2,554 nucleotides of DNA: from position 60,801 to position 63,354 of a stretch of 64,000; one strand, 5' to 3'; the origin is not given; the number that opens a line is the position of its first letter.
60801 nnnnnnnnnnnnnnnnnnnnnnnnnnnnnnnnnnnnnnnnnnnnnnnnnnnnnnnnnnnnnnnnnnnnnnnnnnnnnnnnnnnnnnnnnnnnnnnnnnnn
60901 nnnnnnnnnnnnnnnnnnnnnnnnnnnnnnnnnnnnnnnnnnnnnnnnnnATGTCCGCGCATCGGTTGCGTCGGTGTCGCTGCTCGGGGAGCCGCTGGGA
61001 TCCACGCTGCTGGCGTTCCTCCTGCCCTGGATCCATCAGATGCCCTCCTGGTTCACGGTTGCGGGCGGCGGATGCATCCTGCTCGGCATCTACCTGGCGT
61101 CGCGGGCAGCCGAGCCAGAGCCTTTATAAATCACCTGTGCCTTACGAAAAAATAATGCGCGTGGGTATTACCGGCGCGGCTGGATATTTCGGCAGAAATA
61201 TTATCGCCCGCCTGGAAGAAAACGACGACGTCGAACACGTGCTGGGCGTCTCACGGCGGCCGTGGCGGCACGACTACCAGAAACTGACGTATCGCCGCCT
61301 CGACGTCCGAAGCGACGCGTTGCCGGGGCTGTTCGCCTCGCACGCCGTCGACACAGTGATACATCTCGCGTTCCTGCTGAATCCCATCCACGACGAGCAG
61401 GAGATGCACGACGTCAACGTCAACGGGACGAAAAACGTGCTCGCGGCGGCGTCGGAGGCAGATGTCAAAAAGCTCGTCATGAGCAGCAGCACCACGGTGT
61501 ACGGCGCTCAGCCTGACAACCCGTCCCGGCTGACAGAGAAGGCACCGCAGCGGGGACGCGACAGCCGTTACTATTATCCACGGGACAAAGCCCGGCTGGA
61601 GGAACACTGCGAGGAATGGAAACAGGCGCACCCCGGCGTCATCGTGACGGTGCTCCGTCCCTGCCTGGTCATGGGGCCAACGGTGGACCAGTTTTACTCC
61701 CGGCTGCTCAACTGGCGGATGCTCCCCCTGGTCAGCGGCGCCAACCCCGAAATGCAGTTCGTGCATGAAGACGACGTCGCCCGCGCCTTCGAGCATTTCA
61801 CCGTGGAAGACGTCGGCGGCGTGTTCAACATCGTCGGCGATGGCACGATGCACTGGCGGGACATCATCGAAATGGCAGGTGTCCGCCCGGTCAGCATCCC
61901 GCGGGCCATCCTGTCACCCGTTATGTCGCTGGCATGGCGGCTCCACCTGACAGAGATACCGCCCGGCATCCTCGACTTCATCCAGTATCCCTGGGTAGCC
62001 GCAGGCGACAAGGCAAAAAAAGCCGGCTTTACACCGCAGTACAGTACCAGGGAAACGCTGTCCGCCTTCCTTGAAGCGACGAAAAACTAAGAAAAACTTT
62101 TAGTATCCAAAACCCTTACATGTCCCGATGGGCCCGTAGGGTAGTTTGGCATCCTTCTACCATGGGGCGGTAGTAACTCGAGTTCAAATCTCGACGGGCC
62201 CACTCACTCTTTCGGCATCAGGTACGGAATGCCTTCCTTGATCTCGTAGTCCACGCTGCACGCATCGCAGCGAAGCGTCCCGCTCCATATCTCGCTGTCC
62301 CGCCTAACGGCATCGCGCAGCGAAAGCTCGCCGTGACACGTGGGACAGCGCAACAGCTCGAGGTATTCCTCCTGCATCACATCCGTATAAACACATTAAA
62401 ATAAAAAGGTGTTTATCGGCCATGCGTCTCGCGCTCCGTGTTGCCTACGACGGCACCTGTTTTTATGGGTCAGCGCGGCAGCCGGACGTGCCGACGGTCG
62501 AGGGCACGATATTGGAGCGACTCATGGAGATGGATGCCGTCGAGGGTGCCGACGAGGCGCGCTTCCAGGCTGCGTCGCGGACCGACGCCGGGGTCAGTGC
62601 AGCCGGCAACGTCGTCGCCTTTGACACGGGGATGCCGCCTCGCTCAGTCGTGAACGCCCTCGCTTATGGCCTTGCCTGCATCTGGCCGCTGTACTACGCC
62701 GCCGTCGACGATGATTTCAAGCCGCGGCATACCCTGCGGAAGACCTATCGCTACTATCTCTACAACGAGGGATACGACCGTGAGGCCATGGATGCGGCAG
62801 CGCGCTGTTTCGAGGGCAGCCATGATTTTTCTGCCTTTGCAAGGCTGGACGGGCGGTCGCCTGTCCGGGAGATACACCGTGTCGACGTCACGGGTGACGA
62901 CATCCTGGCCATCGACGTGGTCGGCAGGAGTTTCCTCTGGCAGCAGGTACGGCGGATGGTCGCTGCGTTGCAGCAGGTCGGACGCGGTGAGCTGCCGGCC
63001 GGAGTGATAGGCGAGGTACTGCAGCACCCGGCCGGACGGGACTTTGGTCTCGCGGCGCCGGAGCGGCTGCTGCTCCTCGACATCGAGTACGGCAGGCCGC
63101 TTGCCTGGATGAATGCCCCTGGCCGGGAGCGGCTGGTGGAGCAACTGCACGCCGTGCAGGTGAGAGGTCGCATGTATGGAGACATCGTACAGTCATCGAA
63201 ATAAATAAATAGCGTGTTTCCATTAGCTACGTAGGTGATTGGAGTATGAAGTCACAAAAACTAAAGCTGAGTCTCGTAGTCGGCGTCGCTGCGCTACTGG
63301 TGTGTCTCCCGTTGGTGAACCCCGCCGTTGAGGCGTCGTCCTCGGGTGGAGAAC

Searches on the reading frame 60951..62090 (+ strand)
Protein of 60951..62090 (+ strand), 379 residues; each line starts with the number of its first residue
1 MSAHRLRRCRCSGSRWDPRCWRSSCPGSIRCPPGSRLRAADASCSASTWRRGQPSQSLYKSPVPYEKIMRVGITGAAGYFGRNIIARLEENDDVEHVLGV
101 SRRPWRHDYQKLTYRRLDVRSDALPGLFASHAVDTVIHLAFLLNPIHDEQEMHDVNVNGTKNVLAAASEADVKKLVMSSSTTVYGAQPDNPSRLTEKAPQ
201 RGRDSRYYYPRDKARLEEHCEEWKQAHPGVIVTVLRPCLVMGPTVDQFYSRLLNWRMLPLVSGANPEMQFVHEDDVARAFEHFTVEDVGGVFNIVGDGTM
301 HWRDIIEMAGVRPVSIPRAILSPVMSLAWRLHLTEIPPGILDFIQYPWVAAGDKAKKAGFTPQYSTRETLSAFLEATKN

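Call 3: search_protein_families(library=pfam, proteins=[window:60951-62090:+], max_evalue=0.01)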
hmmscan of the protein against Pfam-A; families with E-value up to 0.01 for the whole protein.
window:60951-62090:+ (379 aa): 8 families
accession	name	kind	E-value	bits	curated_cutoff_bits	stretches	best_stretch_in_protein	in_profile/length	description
PF01370.27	Epimerase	-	1.1e-32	113.8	20.9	1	73-294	3-239/240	NAD dependent epimerase/dehydratase family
PF01073.25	3Beta_HSD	-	2.2e-15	56.9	22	1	73-253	2-194/280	3-beta hydroxysteroid dehydrogenase/isomerase family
PF07993.18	NAD_binding_4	-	9e-11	41.8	20.1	1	131-244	87-211/258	Male sterility protein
PF16363.11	GDP_Man_Dehyd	-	1.9e-09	37.9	27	1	73-204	2-151/332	GDP-mannose 4,6 dehydratase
PF13460.12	NAD_binding_10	-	1.5e-07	31.9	27.2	1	75-222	1-133/184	NAD(P)H-binding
PF02719.21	Polysacc_synt_2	-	3.9e-06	26.7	20.2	1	73-180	3-128/293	Polysaccharide biosynthesis protein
PF04321.23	RmlD_sub_bind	-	4.7e-06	26.3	27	1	69-199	1-118/287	RmlD substrate binding domain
PF01113.26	DapB_N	-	0.0012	19.3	25.6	1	69-104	1-36/124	Dihydrodipicolinate reductase, N-terminus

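Call 4: search_protein_families(library=ncbifam, proteins=[window:60951-62090:+], max_evalue=0.01)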
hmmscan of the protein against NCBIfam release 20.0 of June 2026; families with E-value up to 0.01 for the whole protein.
window:60951-62090:+ (379 aa): 23 families
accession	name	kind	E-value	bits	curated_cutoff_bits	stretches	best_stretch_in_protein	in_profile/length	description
NF004520.0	PRK05865.1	equivalog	7.7e-20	70.4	1509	1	69-335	1-224/854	sugar epimerase family protein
NF007956.0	PRK10675.1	subfamily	1.7e-15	57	394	1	69-236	1-176/338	UDP-glucose 4-epimerase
NF042423.1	oxyalk_red_Shew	equivalog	1.8e-13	50.3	580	1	66-253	6-187/331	2-alkyl-3-oxoalkanoate reductase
TIGR01179.1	galE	equivalog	1.9e-13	50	262.3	1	71-242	2-178/332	UDP-glucose 4-epimerase GalE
TIGR01746.1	Thioester-redct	subfamily_domain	5.8e-13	48.8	213.35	1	131-306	87-274/371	thioester reductase domain-containing protein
TIGR03466.1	HpnA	hypoth_equivalog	1.7e-12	46.9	367.65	1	70-244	2-174/327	hopanoid-associated sugar epimerase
NF042422.1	oxyalk_red_OleD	equivalog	2.4e-12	46.9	580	1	69-276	1-207/329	2-alkyl-3-oxoalkanoate reductase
TIGR02197.1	heptose_epim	equivalog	4.6e-10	39.2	274.6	1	73-192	3-126/316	ADP-glyceromanno-heptose 6-epimerase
NF052578.1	StrlDmthSdmBMthl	equivalog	1.8e-09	37.8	600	1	73-258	5-185/328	sterol demethylase protein SdmB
TIGR01777.1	yfcH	hypoth_equivalog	4.5e-09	36.3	207.35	1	72-365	2-286/292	TIGR01777 family oxidoreductase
TIGR04180.1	EDH_00030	hypoth_equivalog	3.1e-08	33.1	475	1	129-243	67-178/297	NAD-dependent 4,6-dehydratase LegB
NF058621.1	DiazavRedAvaA7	equivalog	3.7e-08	33.3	400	1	69-298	1-233/304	3-diazoavenalumate denitrifying reductase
NF005539.0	PRK07201.1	equivalog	1.1e-07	31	549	1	72-243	4-180/657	SDR family oxidoreductase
NF043036.1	ErythonDh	equivalog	1.3e-07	31.2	325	1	69-187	1-132/321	D-erythronate dehydrogenase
NF041293.1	G6PDh_Azf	equivalog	2.6e-07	30.3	400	1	71-186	5-121/252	NAD-dependent glucose-6-phosphate dehydrogenase Azf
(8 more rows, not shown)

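Call 65: search_solved_structures(query=window:61155-62090:+, max_evalue=0.00001)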
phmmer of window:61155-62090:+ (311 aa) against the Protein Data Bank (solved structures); distinct sequences matched with E-value up to 0.00001: 33.
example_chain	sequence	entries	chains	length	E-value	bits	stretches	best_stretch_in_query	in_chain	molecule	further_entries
1udc_A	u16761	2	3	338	1.3e-13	54.2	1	1-169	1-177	UDP-GALACTOSE-4-EPIMERASE | UDP-GALACTOSE 4-EPIMERASE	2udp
5gy7_A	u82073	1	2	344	1.3e-13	54.1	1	1-169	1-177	UDP-glucose 4-epimerase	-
1kvr_A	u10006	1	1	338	3.4e-13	52.8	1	1-169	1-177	UDP-GALACTOSE 4-EPIMERASE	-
1kvu_A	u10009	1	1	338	4.1e-13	52.5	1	1-168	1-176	UDP-GALACTOSE 4-EPIMERASE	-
1lrj_A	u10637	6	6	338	5.4e-13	52.1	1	1-169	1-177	UDP-glucose 4-epimerase | UDP-GALACTOSE 4-EPIMERASE | UDP-GALACTOSE-4-EPIMERASE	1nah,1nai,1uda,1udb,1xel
1lrk_A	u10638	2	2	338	5.5e-13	52.1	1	1-169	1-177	UDP-glucose 4-epimerase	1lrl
1a9y_A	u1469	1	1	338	1.1e-12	51.2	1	1-168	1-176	UDP-GALACTOSE 4-EPIMERASE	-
1kvs_A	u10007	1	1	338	1.4e-12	50.8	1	1-169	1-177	UDP-GALACTOSE 4-EPIMERASE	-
1kvq_A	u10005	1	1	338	1.4e-12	50.8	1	1-169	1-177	UDP-GALACTOSE 4-EPIMERASE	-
1kvt_A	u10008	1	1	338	3.7e-12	49.4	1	1-169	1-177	UDP-GALACTOSE 4-EPIMERASE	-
1a9z_A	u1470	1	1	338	4.5e-12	49.1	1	1-168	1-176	UDP-GALACTOSE 4-EPIMERASE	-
7xpo_A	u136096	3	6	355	2.2e-09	40.3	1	5-168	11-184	UDP-glucose 4-epimerase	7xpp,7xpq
4r1s_A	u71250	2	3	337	1.4e-08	37.6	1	61-241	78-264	cinnamoyl CoA reductase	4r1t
5y1d_A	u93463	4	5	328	3.1e-08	36.5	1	5-164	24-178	NAD dependent epimerase/dehydratase family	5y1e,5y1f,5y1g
3a1n_A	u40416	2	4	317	1.7e-07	34.1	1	5-123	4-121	NDP-sugar epimerase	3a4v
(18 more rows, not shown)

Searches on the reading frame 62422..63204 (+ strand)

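Call 3: search_protein_families(library=pfam, proteins=[window:62422-63204:+], max_evalue=0.01)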
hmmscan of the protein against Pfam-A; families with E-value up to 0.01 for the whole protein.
window:62422-63204:+ (260 aa): 1 family
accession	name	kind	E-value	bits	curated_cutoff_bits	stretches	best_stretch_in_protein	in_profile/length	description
PF01416.25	PseudoU_synth_1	-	1.3e-25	90.3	23.3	2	126-223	1-107/108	tRNA pseudouridine synthase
